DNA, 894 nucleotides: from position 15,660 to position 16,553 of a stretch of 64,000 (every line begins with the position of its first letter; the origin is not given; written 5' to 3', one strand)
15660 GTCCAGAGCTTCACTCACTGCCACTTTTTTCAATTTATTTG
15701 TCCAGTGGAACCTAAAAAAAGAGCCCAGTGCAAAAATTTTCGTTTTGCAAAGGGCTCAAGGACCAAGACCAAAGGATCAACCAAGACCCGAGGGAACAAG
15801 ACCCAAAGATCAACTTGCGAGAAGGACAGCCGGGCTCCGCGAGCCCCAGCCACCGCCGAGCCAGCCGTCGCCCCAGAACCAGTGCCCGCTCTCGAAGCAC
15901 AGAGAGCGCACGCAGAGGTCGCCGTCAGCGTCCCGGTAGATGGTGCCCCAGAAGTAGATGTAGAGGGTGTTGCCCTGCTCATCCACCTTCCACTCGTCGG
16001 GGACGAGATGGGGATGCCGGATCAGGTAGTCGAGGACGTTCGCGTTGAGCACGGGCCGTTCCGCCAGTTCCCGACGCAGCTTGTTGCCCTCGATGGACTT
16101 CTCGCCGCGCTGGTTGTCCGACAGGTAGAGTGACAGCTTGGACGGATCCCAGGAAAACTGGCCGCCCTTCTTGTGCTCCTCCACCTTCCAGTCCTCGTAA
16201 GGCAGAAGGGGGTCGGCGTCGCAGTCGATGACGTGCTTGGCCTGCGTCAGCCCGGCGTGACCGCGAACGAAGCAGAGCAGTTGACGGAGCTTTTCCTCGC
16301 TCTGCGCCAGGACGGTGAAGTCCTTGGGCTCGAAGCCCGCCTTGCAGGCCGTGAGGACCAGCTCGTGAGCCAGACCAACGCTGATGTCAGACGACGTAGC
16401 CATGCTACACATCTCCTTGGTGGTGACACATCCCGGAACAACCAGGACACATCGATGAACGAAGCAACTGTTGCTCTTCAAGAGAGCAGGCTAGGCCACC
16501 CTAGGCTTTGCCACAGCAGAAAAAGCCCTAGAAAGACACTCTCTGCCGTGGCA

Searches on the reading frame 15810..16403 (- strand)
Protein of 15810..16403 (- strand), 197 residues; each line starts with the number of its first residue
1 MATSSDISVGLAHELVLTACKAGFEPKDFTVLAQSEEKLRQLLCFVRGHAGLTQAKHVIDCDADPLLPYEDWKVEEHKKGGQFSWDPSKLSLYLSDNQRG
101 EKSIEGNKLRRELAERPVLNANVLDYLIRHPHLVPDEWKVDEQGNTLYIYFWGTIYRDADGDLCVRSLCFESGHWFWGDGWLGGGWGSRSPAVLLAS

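Call 6: search_protein_families(library=pfam, proteins=[window:15810-16403:-], max_evalue=1)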
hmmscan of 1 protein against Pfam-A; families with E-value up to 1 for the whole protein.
window:15810-16403:- (197 aa): 1 family
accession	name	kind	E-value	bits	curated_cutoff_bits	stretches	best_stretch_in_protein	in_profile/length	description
PF13696.11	zf-CCHC_2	-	0.35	11.2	27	0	168-176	8-16/21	Zinc knuckle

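Call 7: search_protein_families(library=ncbifam, proteins=[window:15810-16403:-], max_evalue=1)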
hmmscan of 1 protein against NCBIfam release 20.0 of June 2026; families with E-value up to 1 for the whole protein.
window:15810-16403:- (197 aa): 0 families

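Call 8: search_solved_structures(query=window:15810-16403:-, max_evalue=1)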
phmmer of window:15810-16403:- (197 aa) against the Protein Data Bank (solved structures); distinct sequences matched with E-value up to 1: 0.

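Call 9: find_homologous_proteins(query=window:15810-16403:-)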
Query window:15810-16403:- (197 aa): 1129 proteins with E <= 0.001 among 1248 candidates; the best 120 are listed.
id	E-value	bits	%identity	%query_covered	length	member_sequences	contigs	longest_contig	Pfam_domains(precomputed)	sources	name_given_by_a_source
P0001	1.1e-134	465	100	100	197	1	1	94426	-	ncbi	ncbi:MAG: hypothetical protein WEA04_03685 [Candidatus Andersenbacteria bacterium]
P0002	1.3e-104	367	77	100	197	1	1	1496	-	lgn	-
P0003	1.0e-102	360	77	100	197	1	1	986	-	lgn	-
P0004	1.0e-99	351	75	100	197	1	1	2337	-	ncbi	-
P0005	3.5e-94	332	71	100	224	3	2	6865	-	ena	-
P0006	3.9e-94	332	74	100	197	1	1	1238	-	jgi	-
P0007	1.8e-87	310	69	100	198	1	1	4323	-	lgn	-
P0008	4.3e-82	293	65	100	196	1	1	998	-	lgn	-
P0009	3.3e-81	290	67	97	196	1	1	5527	-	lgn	-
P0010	1.7e-80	288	66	97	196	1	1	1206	-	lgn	-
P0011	3.5e-80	287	62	100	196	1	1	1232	-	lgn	-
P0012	5.3e-79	283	63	100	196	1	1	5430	-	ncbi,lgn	ncbi:MAG: hypothetical protein AAB482_01085 [Patescibacteria group bacterium]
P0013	7.7e-79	282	60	100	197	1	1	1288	-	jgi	jgi:hypothetical protein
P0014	6.9e-78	279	64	100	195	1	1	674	-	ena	-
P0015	1.5e-76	275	62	100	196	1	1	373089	-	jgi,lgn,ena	-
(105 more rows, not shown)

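Call 10: search_protein_families(library=phrogs, proteins=[window:15810-16403:-], max_evalue=1)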
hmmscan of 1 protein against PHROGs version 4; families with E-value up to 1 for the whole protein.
window:15810-16403:- (197 aa): 1 family
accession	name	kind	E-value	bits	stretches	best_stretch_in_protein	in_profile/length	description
phrog_28478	-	unknown function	0.18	12.8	1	155-177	20-42/70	-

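Call 11: search_protein_families(library=padloc, proteins=[window:15810-16403:-], max_evalue=1)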
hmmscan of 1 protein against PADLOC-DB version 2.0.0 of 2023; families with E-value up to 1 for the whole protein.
window:15810-16403:- (197 aa): 0 families

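Call 17: find_related_loci(query=A1, collection=genome_contigs, flank=10000)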
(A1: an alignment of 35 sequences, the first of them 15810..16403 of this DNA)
Query A1 (197 aa) in genome_contigs; peptide patterns used: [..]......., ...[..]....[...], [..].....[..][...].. (x = any residue, [..] = any of these).
464 stretches matched a pattern; 423 encode a relative of the query (tblastn E <= 1e-3); the best 80 are kept; 80 distinct loci.
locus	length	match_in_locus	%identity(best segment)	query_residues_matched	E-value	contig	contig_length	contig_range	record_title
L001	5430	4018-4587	63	1-191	1e-77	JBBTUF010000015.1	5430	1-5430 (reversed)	MAG: Patescibacteria group bacterium isolate H43-bin009_1 H43_bin009_1_000000000015, whole genome shotgun sequence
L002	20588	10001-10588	57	1-197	2e-74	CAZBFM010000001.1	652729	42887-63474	MAG TPA_asm: uncultured Candidatus Saccharibacteria bacterium isolate SRP170004_co1_40 genome assembly, contig: NODE_7_l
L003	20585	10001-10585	55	2-197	2e-68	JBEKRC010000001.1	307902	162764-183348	MAG: Minisyncoccia bacterium isolate SPRUCE 501 SPRUCE_501_1, whole genome shotgun sequence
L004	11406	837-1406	58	1-197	1e-67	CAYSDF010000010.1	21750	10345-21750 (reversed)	MAG TPA_asm: uncultured Candidatus Saccharibacteria bacterium isolate SRP193066_co2_10 genome assembly, contig: NODE_127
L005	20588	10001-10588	53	1-197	6e-67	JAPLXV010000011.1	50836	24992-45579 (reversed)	MAG: Candidatus Nomurabacteria bacterium isolate LacPavin_0419_WC90_MAG_34_11 LacPavin_0419_WC90_scaffold_69955, whole g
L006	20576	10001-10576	55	1-197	6e-67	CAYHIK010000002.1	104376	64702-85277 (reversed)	MAG TPA_asm: uncultured Candidatus Saccharibacteria bacterium isolate ERP119705_co13_612 genome assembly, contig: NODE_2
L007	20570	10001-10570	54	7-197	4e-66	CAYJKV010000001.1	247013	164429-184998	MAG TPA_asm: uncultured Candidatus Saccharibacteria bacterium isolate ERP124720_co1_130 genome assembly, contig: NODE_53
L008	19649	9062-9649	52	1-197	9e-66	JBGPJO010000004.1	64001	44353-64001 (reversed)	MAG: Candidatus Paceibacteria bacterium isolate OBJ_0618_7090110_307 k141_1628452_length_64001_cov_13.3548, whole genome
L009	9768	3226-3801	55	3-196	6e-66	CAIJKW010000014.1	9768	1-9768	uncultured bacterium isolate MJ-time_bin-4611 genome assembly, contig: bin-4611:14/57, whole genome shotgun sequence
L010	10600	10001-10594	52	1-197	6e-66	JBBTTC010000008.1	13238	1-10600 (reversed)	MAG: Patescibacteria group bacterium isolate H41-bin003_1 H41_bin003_1_000000000008, whole genome shotgun sequence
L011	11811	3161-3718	55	1-197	1e-65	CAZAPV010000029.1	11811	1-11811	MAG TPA_asm: uncultured Gammaproteobacteria bacterium isolate SRP193066_co2_451 genome assembly, contig: NODE_2829_lengt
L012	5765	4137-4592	62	45-197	3e-63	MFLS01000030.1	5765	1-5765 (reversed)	MAG: Candidatus Kaiserbacteria bacterium RIFCSPHIGHO2_12_FULL_56_13 rifcsphigho2_12_scaffold_79253, whole genome shotgun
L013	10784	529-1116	54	1-197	6e-63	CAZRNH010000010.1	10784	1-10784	MAG TPA_asm: uncultured Candidatus Saccharibacteria bacterium isolate SRP090828_co1_102 genome assembly, contig: NODE_11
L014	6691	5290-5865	51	1-194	5e-63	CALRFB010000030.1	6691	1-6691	MAG: Candidatus Nomurabacteria bacterium isolate Ike-200m-19 genome assembly, contig: Ike-200-c5427, whole genome shotgu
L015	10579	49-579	54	11-188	5e-63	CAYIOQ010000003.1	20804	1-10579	MAG TPA_asm: uncultured Candidatus Saccharibacteria bacterium isolate ERP119705_co24_991 genome assembly, contig: NODE_2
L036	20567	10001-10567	47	1-197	3e-55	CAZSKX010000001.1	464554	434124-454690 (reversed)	MAG TPA_asm: uncultured Candidatus Saccharibacteria bacterium isolate SRP319275_co1_146 genome assembly, contig: NODE_2_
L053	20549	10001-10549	48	14-197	9e-53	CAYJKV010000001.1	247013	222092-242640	MAG TPA_asm: uncultured Candidatus Saccharibacteria bacterium isolate ERP124720_co1_130 genome assembly, contig: NODE_53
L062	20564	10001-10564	47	1-197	2e-51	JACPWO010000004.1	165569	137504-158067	MAG: Candidatus Andersenbacteria bacterium isolate NC_groundwater_813_Pr1_B-0.1um_46_36 Montesol18_Bp1_scaffold_1812318,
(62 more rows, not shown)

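Call 24: predict_structure(alignment_id=A1)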
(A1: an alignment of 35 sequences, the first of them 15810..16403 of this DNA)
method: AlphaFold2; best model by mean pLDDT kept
length: 197 residues; sequences in the alignment: 35
mean_pLDDT: 94.3   pTM: 0.81
mean pLDDT of the five models: 94.3, 93.5, 93.4, 92.8, 92.4
residues with pLDDT >= 90: 178; 70-90: 17; 50-70: 1; < 50: 1
segments of 3 or more residues with pLDDT < 50: none
pLDDT, mean of each block of 10 residues (from residue 1): 75 94 94 94 94 91 96 97 95 94 96 97 98 96 96 98 98 95 97 92
secondary structure, 60 per line:
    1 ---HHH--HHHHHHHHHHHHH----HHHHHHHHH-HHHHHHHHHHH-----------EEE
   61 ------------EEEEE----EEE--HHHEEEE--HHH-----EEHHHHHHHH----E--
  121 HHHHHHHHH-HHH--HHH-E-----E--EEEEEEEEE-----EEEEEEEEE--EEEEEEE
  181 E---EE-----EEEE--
elements in order: H9-21 H26-34 H36-46 E58-60 E73-77 E82-84 E90-93 H106-113 H121-129 E149-157 E163-171 E174-181 E192-195

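Call 28: fold_search(model_id=the predicted structure, library=pdb)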
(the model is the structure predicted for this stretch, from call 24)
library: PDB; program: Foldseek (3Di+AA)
matches with E <= 10: 125; with E <= 0.001: 0
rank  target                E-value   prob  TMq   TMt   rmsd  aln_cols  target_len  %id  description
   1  2qm4_D                4.5e-01  0.06  0.12  0.11  16.1       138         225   12  Crystal structure of human XLF/Cernunnos, a non-homologous end-joining factor (released 2007-12-11)
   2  6mf6_B                5.4e-01  0.04  0.11  0.10  16.2       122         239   11  Crystal structure of budding yeast Cdc5 polo-box domain in complex with the Dbf4 polo-interacting region. (released 2020-02-19)
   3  5xta_A                6.4e-01  0.04  0.12  0.17  17.7       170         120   11  Crystal structure of lpg1832, a VirK family protein from Legionella pneumophila (released 2017-08-16)
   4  3q4f_A                1.3e+00  0.03  0.12  0.11  16.0       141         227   11  Crystal structure of xrcc4/xlf-cernunnos complex (released 2011-08-03)
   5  3eoz_B                1.4e+00  0.05  0.13  0.15  12.0        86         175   16  Crystal Structure of Phosphoglycerate Mutase from Plasmodium Falciparum, PFD0660w (released 2008-11-25)
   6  3w03_A                1.4e+00  0.03  0.12  0.11  16.1       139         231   11  XLF-XRCC4 complex (released 2012-11-07)
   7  2qm4_A                1.4e+00  0.03  0.12  0.11  16.1       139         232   11  Crystal structure of human XLF/Cernunnos, a non-homologous end-joining factor (released 2007-12-11)
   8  3whd_A                1.4e+00  0.15  0.26  0.34   8.4       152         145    8  C-type lectin, human MCL (released 2013-10-23)
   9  3wbr_H                1.4e+00  0.10  0.25  0.35   8.3       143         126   12  Crystal structure of carbohydrate recognition domain of Blood Dendritic Cell Antigen-2 (BDCA2) lectin (crystal form-3) (released 2013-12-25)
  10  3wbr_A                1.9e+00  0.09  0.24  0.33  16.4       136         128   10  Crystal structure of carbohydrate recognition domain of Blood Dendritic Cell Antigen-2 (BDCA2) lectin (crystal form-3) (released 2013-12-25)
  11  1v7p_B                2.1e+00  0.15  0.29  0.41   6.5       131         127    8  Structure of EMS16-alpha2-I domain complex (released 2004-09-07)
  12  3wbp_A                2.1e+00  0.11  0.27  0.38   8.2       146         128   11  Crystal structure of carbohydrate recognition domain of Blood Dendritic Cell Antigen-2 (BDCA2) lectin (crystal form-1) (released 2013-12-25)
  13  7p1g_K                2.1e+00  0.03  0.13  0.09  12.8       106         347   11  Structure of the P. aeruginosa ExoY-F-actin complex (released 2021-11-17)
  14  3sr2_D                2.1e+00  0.02  0.12  0.12  15.9       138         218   12  Crystal Structure of Human XLF-XRCC4 Complex (released 2011-07-20)
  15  7uai_A                2.1e+00  0.01  0.11  0.08  19.6       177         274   11  Meprin alpha helix in complex with fetuin-B (released 2022-11-02)
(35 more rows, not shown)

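Call 32: fold_search(model_id=the predicted structure, library=viral)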
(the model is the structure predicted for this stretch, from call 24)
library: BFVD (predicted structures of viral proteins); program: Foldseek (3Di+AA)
matches with E <= 10: 231; with E <= 0.001: 0
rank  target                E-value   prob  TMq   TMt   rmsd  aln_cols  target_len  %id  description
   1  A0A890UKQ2            5.6e-01  0.23  0.28  0.37  15.4       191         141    9  (no name in the UniProt tables at hand)
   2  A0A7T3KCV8            5.9e-01  0.02  0.10  0.11  19.1       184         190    8  Uncharacterized protein [Campylobacter phage F207]
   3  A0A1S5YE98            6.3e-01  0.08  0.20  0.19  17.1       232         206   14  ORF107 [Betabaculovirus altermyunipunctae]
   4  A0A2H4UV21            6.3e-01  0.03  0.13  0.10  21.6       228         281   13  Uncharacterized protein [Bodo saltans virus]
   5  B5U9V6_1              6.7e-01  0.03  0.13  0.04  22.2       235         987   10  Nudix hydrolase domain-containing protein [Lentinula edodes mycovirus HKB]
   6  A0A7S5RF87            7.5e-01  0.05  0.16  0.16  23.3       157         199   14  Uncharacterized protein [Rhizobium phage RHph_N34]
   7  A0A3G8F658            1.0e+00  0.03  0.14  0.11  17.7       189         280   15  (no name in the UniProt tables at hand)
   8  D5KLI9                1.0e+00  0.01  0.10  0.10  20.7       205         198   12  UL130 [Simian cytomegalovirus (strain Colburn)]
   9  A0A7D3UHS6            1.1e+00  0.04  0.10  0.18  12.0        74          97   11  (no name in the UniProt tables at hand)
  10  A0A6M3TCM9            1.3e+00  0.03  0.14  0.15  17.0       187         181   14  Uncharacterized protein [Pseudomonas phage MR5]
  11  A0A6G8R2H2            1.3e+00  0.01  0.09  0.11  16.6       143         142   13  Uncharacterized protein [Arthrobacter phage Abba]
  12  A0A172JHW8            1.6e+00  0.08  0.12  0.18   5.9        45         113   11  Uncharacterized protein [Bacillus phage AR9]
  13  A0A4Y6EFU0            1.6e+00  0.03  0.10  0.17  17.0        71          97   18  (no name in the UniProt tables at hand)
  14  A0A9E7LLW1            1.6e+00  0.02  0.14  0.16  25.7       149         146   16  (no name in the UniProt tables at hand)
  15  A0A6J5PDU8            1.7e+00  0.06  0.11  0.17  12.2        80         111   14  Uncharacterized protein [uncultured Caudovirales phage]
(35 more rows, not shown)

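Call 39: search_protein_families(library=pfam, proteins=[L062:11441-12436:+, L062:11047-11433:-, L062:8802-9767:+], max_evalue=0.001)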
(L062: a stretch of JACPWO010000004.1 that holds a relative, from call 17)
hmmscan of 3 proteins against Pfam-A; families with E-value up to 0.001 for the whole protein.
L062:11441-12436:+ (331 aa): 1 family
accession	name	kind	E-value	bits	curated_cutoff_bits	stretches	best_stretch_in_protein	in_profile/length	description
PF00078.32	RVT_1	-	4.2e-23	82.6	29.6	1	73-276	8-203/205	Reverse transcriptase (RNA-dependent DNA polymerase)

L062:11047-11433:- (128 aa): 2 families
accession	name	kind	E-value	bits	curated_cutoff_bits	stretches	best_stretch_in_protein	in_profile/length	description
PF22296.2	bAvd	-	2.3e-11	44.6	40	1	22-114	14-105/107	bAvd-like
PF02722.21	MOSP_C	-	7.7e-05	22.9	25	1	8-106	96-195/205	Major Outer Sheath Protein C-terminal domain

L062:8802-9767:+ (321 aa): 0 families

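Call 41: search_protein_representatives(alignment_id=A1)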
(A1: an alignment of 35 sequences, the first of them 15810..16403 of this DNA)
Query: 35 sequences, 196 profile positions. Proteins with E-value up to 0.001 (for the whole library): 3920; up to 1e-10: 2702; up to 1e-30: 1121. The best 150 are listed.
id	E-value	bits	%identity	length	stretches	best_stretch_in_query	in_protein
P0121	1.1e-158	540.5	-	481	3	55-195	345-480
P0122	2.1e-114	396.0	-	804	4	55-193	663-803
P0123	5.0e-91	319.8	-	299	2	54-194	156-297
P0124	3.2e-86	304.1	-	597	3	51-193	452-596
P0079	2.4e-85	301.2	-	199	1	5-196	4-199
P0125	2.1e-83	294.9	-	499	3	42-185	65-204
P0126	1.0e-77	276.4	-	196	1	1-196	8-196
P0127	1.3e-77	276.0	-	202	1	8-196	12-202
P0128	1.9e-77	275.4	-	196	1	6-196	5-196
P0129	2.1e-75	268.8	-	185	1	22-196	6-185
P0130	2.5e-74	265.3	-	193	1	6-196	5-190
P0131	8.7e-74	263.5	-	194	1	5-196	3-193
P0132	1.4e-72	259.5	-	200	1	23-196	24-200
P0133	4.6e-72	257.9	-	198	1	1-194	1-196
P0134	9.0e-72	256.9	-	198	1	54-195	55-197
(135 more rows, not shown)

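Call 50: search_solved_structures(query=A1, max_evalue=10, show_alignments=2)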
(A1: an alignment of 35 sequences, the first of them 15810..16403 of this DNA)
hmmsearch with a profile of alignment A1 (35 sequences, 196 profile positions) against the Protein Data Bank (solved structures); distinct sequences matched with E-value up to 10: 0.

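Call 65: find_encoding_contigs(protein=P0005, flank=7000, max_places=3)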
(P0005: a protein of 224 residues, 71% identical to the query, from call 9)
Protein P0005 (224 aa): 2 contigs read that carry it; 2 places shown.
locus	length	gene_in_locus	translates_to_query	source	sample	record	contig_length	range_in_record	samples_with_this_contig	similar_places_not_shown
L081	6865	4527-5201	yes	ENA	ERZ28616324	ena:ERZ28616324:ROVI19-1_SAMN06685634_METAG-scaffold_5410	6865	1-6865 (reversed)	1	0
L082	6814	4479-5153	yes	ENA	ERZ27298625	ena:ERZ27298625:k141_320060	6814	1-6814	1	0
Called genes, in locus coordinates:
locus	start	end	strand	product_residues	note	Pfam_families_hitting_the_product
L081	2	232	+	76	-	?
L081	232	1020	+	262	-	PF00121:TIM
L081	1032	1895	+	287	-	PF01116:F_bP_aldolase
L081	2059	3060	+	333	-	PF00294:PfkB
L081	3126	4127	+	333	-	PF00044:Gp_dh_N, PF02800:Gp_dh_C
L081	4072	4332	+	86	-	-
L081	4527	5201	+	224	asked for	-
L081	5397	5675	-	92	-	-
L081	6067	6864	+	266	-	?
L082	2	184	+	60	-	?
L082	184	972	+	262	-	PF00121:TIM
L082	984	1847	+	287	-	PF01116:F_bP_aldolase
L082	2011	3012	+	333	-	PF00294:PfkB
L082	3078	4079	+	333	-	PF00044:Gp_dh_N, PF02800:Gp_dh_C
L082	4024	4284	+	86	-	-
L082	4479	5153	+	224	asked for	-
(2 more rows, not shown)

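Call 66: find_encoding_contigs(protein=P0004, flank=3000, max_places=3)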
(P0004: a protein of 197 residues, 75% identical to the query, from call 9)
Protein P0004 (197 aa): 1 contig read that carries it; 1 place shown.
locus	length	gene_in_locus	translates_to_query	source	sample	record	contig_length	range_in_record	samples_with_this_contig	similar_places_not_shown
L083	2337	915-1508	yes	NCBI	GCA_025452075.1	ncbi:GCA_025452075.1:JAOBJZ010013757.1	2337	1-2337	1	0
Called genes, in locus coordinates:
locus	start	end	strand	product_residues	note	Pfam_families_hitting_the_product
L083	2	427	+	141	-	?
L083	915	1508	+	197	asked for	-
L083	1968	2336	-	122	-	?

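Call 67: find_encoding_contigs(protein=P0007, flank=5000, max_places=3)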
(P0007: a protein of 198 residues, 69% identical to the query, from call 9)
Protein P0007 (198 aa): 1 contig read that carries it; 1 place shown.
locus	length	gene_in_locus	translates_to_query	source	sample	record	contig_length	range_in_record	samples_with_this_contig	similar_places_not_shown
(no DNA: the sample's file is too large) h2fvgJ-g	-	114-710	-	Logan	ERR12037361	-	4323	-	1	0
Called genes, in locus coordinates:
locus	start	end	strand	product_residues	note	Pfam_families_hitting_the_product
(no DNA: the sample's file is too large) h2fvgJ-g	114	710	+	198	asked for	-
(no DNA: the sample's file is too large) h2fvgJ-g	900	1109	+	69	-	-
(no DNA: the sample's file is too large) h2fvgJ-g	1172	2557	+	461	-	PF19295:SufBD_N (weak), PF01458:SUFBD_core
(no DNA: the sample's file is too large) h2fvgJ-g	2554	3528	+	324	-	PF01458:SUFBD_core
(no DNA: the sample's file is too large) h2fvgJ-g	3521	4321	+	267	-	?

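Call 70: find_related_loci(query=A1, collection=viral_contigs, flank=6000)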
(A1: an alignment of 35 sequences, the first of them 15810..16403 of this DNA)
Query A1 (197 aa) in viral_contigs; peptide patterns used: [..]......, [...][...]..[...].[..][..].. (x = any residue, [..] = any of these).
43 stretches matched a pattern; 5 encode a relative of the query (tblastn E <= 1e-3); 5 distinct loci.
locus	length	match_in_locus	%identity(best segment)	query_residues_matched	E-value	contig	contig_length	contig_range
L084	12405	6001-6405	51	54-196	1e-43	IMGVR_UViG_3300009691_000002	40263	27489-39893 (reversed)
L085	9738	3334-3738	50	54-196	2e-41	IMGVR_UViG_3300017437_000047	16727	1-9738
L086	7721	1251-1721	39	36-196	2e-29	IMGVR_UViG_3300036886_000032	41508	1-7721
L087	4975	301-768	35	24-194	7e-28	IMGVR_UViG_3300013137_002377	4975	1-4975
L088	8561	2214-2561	37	69-194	3e-17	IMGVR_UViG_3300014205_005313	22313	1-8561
